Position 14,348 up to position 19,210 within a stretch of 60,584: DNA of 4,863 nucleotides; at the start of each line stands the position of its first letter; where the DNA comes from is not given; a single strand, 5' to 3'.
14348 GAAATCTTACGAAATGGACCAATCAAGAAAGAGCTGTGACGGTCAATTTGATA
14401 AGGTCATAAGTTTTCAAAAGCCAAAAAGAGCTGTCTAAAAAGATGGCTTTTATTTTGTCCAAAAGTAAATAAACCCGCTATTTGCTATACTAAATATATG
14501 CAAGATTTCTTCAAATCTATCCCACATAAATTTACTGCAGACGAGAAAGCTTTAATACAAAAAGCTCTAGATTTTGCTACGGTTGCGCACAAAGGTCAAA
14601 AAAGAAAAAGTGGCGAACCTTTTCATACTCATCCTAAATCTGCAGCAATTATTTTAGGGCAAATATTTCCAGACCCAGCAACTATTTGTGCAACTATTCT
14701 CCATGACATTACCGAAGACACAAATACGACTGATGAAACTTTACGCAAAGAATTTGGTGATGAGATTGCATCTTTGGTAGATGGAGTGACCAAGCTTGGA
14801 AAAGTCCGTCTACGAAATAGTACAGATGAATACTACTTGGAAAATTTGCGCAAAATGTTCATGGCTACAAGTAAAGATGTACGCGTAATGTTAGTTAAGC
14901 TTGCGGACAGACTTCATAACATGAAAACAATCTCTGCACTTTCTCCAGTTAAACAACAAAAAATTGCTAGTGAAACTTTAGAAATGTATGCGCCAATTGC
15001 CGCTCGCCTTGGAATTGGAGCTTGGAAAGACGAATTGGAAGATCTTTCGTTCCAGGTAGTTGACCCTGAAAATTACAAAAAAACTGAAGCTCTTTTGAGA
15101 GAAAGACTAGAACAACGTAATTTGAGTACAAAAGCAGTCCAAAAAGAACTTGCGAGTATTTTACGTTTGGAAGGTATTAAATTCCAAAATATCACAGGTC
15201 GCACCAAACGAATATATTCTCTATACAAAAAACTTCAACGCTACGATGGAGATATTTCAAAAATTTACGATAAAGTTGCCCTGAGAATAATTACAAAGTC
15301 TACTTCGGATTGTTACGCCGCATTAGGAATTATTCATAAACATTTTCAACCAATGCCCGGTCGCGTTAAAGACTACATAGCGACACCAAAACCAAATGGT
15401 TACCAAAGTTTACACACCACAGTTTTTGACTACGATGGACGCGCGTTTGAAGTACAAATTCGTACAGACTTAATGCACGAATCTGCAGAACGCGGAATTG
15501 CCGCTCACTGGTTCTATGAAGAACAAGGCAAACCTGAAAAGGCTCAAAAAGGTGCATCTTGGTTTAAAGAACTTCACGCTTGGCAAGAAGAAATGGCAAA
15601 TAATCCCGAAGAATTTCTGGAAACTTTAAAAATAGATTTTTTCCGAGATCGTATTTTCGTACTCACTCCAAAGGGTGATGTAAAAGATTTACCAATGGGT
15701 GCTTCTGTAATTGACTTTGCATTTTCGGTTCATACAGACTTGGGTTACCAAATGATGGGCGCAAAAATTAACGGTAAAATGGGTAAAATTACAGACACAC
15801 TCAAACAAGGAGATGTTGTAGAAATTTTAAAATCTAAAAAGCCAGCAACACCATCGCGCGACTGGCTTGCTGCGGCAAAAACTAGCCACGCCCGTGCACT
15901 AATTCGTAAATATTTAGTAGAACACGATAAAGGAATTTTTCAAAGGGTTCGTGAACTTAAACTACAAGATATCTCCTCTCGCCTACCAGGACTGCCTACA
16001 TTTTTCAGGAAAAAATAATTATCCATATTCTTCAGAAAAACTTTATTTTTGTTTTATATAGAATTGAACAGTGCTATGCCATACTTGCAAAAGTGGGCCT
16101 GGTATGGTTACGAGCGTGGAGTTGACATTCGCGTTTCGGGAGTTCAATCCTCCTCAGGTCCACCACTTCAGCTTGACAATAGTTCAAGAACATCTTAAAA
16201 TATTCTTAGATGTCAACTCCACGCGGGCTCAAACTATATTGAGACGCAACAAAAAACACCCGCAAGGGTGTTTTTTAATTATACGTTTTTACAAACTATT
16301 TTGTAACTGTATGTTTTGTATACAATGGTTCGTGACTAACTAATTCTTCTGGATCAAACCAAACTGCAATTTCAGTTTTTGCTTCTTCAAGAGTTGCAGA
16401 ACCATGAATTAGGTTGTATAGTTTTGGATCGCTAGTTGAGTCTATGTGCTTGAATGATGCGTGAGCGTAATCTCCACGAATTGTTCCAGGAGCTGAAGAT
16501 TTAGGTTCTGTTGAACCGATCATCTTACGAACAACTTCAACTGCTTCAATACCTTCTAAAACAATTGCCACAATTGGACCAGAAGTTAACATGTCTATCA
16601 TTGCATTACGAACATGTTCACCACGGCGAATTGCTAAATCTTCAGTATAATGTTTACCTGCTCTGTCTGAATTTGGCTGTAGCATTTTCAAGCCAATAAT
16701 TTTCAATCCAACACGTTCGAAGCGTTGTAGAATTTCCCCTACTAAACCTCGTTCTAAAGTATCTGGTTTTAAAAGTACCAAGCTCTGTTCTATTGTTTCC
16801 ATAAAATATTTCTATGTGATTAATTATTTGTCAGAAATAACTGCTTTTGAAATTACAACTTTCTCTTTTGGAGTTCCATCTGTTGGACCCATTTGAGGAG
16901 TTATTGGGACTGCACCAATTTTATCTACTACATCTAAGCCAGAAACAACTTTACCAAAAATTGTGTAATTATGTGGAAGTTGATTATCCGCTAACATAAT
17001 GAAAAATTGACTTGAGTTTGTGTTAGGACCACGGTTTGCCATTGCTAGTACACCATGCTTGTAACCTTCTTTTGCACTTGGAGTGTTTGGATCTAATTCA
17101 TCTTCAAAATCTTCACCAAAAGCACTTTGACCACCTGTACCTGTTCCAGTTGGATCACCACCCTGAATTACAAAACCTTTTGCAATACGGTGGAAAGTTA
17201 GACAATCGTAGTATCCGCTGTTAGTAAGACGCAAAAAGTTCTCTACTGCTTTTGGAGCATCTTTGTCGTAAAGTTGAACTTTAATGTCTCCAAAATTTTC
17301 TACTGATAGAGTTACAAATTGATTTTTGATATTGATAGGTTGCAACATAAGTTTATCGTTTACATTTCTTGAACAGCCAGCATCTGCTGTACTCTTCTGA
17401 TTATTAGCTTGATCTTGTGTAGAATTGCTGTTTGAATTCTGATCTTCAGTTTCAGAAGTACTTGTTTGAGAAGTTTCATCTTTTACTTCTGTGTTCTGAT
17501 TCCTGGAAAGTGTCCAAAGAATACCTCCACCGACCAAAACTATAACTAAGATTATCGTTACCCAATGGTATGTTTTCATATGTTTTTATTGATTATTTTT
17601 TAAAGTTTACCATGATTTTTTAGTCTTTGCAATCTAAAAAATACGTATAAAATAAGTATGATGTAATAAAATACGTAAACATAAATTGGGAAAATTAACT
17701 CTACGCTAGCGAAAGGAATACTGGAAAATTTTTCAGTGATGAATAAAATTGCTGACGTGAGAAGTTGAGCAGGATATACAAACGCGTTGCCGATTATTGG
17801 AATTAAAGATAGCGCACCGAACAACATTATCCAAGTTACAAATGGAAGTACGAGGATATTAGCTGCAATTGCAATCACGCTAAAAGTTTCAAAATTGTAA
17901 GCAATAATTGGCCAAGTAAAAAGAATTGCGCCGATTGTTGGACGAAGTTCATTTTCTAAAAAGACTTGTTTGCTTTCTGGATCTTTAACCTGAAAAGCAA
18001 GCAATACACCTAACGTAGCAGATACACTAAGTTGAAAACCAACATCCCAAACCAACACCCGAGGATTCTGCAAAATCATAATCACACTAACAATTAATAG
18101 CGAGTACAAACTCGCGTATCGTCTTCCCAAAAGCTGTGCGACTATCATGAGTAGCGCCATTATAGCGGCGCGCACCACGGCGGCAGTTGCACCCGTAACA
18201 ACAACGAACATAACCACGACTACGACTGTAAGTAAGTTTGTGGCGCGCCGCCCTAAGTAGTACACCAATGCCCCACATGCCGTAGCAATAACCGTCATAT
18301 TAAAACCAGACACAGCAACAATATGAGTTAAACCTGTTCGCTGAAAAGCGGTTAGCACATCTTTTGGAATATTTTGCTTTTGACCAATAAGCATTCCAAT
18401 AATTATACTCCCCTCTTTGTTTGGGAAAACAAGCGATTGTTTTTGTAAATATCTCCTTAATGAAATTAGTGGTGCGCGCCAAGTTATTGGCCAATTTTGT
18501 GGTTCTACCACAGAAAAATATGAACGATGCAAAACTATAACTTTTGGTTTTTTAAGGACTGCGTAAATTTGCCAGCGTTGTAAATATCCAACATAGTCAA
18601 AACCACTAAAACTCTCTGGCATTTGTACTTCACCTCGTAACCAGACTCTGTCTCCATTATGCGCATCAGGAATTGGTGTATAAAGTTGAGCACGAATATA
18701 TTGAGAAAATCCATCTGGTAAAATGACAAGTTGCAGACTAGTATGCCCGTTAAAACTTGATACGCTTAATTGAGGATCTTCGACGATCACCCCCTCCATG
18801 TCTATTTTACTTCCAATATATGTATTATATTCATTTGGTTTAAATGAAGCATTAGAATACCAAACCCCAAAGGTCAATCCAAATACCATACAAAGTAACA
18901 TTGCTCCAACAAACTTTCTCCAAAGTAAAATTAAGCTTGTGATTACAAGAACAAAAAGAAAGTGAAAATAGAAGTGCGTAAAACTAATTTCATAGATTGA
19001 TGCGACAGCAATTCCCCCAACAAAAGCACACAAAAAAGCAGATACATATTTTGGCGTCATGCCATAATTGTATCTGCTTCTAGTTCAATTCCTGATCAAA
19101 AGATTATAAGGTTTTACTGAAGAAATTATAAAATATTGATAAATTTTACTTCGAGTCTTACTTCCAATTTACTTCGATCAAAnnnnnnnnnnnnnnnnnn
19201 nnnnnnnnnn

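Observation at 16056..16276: A non-canonical tRNA-like element with CCA lies just downstream of rel, with a competing 15-nt inverted repeat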

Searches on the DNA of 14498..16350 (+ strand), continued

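Call 44: search_rna_families(source=L089, start=2060, end=2142, threshold=evalue, max_evalue=10, show_alignments=4)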
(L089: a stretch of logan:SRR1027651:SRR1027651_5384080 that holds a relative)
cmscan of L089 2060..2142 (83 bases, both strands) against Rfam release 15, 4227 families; matches with E-value up to 10: 7.
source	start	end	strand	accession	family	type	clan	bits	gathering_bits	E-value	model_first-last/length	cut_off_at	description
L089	2071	2132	+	RF01684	mascRNA-menRNA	Gene;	-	19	42.5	0.05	1-56/56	no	MALAT1-associated small cytoplasmic RNA/MEN beta RNA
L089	2068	2136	+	RF00233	Tymo_tRNA-like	Cis-reg;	-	17.9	40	0.037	1-84/84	no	Tymovirus/Pomovirus/Furovirus tRNA-like 3' UTR element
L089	2077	2142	+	RF04321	tmRNA_permuted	Gene;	-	16.2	47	0.055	1-69/213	3'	permuted transfer-messenger RNA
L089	2065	2136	+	RF00023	tmRNA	Gene;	CL00001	13.9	47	0.00021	1-374/374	no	transfer-messenger RNA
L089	2065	2134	-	RF04354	Plastid-ycf2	Cis-reg;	-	11.7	65.7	4.8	1-75/75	no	Plastid-ycf2 5UTR RNA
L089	2110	2124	-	RF04351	Plastid-psbl-rps4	Cis-reg;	-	10.2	68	8.8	10-24/53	no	Plastid-psbl-rps4 3UTR RNA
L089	2074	2142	+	RF02223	sX4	Gene; sRNA;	-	8.9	70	4.3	1-110/167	3'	Proteobacterial sRNA sX4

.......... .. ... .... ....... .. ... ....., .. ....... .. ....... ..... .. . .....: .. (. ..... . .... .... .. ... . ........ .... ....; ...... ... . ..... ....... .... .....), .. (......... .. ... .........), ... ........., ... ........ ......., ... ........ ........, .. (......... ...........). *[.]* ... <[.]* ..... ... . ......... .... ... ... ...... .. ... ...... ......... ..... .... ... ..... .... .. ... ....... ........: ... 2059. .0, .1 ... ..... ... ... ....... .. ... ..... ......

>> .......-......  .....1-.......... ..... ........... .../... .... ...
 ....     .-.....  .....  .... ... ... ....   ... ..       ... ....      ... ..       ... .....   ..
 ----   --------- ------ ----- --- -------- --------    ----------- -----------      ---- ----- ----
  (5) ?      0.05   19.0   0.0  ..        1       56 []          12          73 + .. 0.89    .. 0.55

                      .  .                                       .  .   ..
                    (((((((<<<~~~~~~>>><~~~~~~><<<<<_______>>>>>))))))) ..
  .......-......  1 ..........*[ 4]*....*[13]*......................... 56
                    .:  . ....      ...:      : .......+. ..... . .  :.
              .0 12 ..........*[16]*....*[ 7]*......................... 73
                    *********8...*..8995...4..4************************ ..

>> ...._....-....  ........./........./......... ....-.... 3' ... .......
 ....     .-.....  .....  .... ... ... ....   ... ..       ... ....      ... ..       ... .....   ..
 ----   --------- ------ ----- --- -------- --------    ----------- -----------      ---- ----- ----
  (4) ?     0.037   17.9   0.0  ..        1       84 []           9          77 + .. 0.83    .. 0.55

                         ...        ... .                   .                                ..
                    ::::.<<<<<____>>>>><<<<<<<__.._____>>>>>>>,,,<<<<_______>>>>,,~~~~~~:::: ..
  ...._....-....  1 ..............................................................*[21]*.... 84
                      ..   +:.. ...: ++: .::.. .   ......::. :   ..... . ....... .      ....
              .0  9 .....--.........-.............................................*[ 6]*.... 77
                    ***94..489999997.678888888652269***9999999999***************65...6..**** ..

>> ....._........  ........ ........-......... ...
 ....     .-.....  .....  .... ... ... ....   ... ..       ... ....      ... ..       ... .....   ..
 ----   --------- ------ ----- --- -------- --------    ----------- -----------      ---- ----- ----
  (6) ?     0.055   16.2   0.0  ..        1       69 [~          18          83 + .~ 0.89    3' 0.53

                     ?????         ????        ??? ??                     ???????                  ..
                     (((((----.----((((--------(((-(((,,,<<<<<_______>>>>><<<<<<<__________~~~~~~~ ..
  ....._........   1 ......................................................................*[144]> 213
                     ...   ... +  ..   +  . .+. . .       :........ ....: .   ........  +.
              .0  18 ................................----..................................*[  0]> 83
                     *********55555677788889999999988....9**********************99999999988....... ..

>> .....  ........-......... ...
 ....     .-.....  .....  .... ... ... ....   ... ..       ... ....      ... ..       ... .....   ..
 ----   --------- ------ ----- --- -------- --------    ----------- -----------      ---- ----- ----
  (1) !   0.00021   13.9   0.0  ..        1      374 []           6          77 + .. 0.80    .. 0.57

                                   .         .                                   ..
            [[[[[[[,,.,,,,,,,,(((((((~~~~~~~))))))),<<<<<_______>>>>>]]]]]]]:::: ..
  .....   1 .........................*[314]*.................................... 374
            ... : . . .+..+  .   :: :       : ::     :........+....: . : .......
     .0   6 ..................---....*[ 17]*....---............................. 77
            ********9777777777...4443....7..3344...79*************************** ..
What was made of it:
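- Closest known: tRNA-like 3'-end processing elements. Same: A tRNA-like structure sits downstream of a coding or long transcript and is likely cut by RNase P. Weak Rfam hits to these families appear for L089 (call 44).
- The L089 copy scores only 13.9 bits (call 44).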

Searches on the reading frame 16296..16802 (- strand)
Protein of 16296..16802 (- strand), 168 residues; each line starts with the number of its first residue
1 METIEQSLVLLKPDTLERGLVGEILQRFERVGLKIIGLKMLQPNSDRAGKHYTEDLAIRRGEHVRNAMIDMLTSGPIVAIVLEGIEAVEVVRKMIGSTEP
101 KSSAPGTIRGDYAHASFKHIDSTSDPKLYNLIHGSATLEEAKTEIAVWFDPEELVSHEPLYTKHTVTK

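Call 7: search_protein_families(library=pfam, proteins=[window:16296-16802:-])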
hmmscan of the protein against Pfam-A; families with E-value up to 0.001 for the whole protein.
window:16296-16802:- (168 aa): 1 family
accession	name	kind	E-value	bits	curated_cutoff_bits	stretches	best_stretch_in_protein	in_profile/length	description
PF00334.24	NDK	-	3e-40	137.7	27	1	5-153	1-134/135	Nucleoside diphosphate kinase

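Call 69: find_encoding_contigs(protein=window:16296-16802:-, flank=1500, max_places=10)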
Protein window:16296-16802:- (168 aa): 20 contigs read that carry it; 10 places shown.
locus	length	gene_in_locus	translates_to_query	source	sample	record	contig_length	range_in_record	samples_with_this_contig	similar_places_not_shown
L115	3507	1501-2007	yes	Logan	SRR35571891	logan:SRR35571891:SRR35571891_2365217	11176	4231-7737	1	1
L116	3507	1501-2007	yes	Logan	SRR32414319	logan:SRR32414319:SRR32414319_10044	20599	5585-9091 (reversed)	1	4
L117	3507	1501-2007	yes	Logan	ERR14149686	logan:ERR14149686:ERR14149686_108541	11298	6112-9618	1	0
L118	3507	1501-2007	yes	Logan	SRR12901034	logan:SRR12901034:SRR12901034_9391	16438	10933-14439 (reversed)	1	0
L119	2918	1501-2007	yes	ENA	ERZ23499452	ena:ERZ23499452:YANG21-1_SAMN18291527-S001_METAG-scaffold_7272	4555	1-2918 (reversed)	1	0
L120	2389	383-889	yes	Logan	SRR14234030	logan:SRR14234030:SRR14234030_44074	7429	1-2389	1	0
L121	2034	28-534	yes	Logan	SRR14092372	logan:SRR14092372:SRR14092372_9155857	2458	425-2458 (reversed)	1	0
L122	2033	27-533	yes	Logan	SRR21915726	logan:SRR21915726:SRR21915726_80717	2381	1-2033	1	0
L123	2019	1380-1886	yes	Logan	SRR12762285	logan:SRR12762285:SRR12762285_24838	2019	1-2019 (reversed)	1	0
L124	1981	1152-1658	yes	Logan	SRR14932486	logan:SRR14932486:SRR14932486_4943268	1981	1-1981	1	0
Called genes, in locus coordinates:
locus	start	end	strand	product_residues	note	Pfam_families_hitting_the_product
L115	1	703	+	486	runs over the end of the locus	PF13567:DUF4131, PF03772:Competence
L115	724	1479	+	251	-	PF00160:Pro_isomerase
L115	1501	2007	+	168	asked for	PF00334:NDK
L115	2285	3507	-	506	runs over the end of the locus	PF13328:HD_4, PF01966:HD, PF04607:RelA_SpoT, PF02824:TGS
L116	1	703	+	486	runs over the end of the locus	PF13567:DUF4131, PF03772:Competence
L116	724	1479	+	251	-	PF00160:Pro_isomerase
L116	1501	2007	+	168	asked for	PF00334:NDK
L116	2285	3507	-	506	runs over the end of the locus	PF13328:HD_4, PF01966:HD, PF04607:RelA_SpoT, PF02824:TGS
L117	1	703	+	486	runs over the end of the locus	PF13567:DUF4131, PF03772:Competence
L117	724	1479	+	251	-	PF00160:Pro_isomerase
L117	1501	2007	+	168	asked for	PF00334:NDK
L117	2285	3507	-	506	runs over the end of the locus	PF13328:HD_4, PF01966:HD, PF04607:RelA_SpoT, PF02824:TGS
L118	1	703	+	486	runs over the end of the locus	PF13567:DUF4131, PF03772:Competence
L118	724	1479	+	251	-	PF00160:Pro_isomerase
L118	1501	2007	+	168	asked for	PF00334:NDK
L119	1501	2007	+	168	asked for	PF00334:NDK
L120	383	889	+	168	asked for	PF00334:NDK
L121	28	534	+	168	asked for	PF00334:NDK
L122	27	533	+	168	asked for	PF00334:NDK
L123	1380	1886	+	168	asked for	PF00334:NDK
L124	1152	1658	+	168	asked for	PF00334:NDK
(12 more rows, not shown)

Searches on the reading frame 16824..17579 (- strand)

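Call 7: search_protein_families(library=pfam, proteins=[window:16824-17579:-])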
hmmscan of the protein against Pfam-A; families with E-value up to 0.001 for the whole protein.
window:16824-17579:- (251 aa): 1 family
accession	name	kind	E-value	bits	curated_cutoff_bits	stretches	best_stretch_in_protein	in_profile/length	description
PF00160.26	Pro_isomerase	-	8.8e-44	150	21.7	1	88-246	1-157/159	Cyclophilin type peptidyl-prolyl cis-trans isomerase/CLD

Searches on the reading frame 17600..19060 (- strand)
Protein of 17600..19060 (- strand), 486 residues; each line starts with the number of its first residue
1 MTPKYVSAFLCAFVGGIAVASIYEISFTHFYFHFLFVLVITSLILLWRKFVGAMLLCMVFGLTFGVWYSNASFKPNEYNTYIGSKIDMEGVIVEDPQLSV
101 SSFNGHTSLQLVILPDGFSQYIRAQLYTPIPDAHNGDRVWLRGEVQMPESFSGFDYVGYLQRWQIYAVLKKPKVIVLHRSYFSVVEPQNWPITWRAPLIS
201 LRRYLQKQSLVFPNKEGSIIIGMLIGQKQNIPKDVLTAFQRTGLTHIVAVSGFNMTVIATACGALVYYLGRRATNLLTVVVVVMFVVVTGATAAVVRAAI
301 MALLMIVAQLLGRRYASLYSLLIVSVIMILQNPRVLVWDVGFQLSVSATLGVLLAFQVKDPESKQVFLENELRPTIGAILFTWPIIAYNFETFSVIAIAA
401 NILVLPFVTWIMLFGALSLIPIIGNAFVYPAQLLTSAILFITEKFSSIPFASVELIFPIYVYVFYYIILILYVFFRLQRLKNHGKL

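Call 7: search_protein_families(library=pfam, proteins=[window:17600-19060:-])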
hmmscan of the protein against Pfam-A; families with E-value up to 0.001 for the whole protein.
window:17600-19060:- (486 aa): 2 families
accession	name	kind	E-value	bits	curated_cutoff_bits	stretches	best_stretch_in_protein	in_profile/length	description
PF03772.21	Competence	-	6.9e-46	157.2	23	1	223-479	1-269/270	Competence protein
PF13567.11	DUF4131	-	4.4e-13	49.7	31.6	1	31-170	6-158/165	Domain of unknown function (DUF4131)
